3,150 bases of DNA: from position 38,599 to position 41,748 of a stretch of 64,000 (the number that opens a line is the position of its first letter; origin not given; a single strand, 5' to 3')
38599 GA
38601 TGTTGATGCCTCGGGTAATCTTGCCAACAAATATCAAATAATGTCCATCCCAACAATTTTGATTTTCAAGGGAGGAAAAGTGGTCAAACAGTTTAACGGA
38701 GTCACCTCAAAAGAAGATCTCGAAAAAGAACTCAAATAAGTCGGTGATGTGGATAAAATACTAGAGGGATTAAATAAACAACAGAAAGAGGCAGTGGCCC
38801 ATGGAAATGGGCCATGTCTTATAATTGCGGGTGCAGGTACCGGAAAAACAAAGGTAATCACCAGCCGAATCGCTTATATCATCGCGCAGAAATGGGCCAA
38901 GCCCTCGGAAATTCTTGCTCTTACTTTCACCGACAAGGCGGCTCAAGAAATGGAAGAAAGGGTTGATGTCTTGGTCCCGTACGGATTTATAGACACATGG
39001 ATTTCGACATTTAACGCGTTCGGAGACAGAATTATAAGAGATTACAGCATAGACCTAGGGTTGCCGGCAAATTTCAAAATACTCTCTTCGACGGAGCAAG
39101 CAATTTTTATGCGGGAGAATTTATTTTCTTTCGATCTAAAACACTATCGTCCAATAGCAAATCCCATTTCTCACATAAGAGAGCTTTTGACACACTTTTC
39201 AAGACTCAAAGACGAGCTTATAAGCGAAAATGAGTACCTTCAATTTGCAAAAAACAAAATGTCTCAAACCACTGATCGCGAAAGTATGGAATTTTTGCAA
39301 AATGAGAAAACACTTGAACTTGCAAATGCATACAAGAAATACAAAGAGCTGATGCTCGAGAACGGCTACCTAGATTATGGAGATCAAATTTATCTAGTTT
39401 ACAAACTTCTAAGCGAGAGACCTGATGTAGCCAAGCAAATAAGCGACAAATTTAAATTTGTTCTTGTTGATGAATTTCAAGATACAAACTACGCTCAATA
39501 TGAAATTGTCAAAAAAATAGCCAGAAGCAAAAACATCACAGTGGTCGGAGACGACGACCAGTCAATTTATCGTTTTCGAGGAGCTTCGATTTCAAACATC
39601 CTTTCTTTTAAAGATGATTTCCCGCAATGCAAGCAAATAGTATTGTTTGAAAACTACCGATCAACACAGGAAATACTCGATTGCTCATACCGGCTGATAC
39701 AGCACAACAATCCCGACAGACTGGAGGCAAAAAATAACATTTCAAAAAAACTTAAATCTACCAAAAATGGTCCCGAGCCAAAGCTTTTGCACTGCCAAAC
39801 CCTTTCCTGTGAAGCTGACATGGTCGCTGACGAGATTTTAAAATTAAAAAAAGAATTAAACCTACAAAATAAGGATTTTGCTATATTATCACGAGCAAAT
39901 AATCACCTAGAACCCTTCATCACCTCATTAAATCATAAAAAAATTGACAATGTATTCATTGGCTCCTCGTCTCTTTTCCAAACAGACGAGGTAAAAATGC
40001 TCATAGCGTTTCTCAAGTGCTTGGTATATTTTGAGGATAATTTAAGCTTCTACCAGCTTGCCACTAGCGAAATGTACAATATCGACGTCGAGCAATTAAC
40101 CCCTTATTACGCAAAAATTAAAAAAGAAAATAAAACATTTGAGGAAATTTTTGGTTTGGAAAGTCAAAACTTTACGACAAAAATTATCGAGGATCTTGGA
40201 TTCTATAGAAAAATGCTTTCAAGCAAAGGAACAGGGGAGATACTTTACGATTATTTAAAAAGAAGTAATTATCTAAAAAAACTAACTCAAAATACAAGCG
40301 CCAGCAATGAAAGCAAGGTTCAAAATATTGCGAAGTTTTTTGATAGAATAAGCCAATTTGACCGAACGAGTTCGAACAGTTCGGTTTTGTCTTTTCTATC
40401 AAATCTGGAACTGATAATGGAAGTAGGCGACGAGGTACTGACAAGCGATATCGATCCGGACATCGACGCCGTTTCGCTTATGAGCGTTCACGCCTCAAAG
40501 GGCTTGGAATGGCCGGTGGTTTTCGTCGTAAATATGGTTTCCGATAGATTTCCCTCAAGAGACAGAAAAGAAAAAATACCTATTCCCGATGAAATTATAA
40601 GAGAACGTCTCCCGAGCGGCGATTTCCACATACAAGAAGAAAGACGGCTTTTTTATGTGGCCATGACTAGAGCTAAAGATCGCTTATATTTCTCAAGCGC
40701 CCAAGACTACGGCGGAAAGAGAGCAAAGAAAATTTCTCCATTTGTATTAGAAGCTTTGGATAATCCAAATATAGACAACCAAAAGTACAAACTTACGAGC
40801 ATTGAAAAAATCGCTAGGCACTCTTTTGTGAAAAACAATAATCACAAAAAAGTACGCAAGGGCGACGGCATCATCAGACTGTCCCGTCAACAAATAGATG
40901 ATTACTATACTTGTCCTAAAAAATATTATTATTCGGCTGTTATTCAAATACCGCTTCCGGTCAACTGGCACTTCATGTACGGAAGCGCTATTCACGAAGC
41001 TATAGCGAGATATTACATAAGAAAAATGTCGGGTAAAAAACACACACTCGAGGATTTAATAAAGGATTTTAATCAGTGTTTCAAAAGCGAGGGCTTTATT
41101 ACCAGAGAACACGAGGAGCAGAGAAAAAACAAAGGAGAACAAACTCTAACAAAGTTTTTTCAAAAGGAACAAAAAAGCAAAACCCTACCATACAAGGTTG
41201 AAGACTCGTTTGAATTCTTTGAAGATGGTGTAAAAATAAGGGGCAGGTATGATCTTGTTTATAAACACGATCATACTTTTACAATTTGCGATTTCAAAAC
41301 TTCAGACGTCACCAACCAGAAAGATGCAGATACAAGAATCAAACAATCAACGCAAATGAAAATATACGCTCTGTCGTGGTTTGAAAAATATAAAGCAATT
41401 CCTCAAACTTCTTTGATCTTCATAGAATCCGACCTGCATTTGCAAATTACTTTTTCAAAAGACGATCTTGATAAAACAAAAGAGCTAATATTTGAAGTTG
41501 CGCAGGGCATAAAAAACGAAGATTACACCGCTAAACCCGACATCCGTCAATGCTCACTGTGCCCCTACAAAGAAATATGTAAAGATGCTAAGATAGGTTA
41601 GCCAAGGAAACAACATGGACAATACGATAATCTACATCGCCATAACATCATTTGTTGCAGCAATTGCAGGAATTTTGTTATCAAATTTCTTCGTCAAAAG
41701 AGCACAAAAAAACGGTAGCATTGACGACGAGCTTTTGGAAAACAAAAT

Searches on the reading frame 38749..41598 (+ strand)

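Call 80: search_protein_families(library=pfam, proteins=[window:38749-41598:+], max_evalue=0.00001)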
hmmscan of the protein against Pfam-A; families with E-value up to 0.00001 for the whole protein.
window:38749-41598:+ (950 aa): 7 families
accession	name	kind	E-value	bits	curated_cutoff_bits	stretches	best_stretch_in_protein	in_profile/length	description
PF00580.27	UvrD-helicase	-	1.6e-77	261.3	23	1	8-292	1-271/271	UvrD/REP helicase N-terminal domain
PF13361.12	UvrD_C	-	1.9e-48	166.1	25.6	1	297-652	1-349/350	UvrD-like helicase C-terminal domain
PF12705.13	PDDEXK_1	-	1.7e-28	100.7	22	1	710-945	1-247/247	PD-(D/E)XK nuclease superfamily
PF13245.12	AAA_19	-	1.3e-24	87.4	25.1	1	12-277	1-134/134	AAA domain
PF13538.12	UvrD_C_2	-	3.3e-12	46.5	27.4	0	577-600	4-27/52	UvrD-like helicase C-terminal domain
PF13604.12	AAA_30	-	3.4e-08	33.9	27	0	8-74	2-68/191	AAA domain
PF01443.25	Viral_helicase1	-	2.3e-06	28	21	0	232-288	55-113/228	Viral superfamily 1 RNA helicase core domain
